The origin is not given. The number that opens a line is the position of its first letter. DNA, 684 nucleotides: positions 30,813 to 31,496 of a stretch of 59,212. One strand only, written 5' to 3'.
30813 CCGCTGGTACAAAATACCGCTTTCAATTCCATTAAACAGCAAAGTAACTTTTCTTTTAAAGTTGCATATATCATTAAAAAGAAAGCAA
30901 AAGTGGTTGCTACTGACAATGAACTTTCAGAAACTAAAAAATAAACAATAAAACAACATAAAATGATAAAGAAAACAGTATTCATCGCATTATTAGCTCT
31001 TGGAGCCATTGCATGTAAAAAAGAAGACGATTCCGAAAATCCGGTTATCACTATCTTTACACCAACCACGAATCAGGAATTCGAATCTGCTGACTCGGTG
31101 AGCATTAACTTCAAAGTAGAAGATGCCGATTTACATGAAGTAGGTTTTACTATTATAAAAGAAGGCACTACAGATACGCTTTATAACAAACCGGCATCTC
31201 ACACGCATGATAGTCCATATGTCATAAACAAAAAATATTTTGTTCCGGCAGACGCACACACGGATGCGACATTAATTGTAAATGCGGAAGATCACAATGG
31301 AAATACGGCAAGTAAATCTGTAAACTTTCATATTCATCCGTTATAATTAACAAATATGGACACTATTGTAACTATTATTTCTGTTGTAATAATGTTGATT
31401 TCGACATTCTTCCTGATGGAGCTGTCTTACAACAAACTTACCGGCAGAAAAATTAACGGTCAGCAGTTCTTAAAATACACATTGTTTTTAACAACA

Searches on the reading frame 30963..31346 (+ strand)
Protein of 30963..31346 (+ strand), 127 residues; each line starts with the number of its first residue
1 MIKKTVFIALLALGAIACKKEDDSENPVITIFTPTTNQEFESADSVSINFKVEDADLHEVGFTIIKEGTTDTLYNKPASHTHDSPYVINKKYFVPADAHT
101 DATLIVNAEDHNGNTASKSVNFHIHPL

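Call 71: search_protein_families(library=pfam, proteins=[window:30963-31346:+], max_evalue=0.0001)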
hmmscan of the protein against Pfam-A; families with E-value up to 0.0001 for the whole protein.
window:30963-31346:+ (127 aa): 1 family
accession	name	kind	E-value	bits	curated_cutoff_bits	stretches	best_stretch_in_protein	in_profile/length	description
PF15418.12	DUF4625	-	8.6e-05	23.3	27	0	17-124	2-130/131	Domain of unknown function (DUF4625)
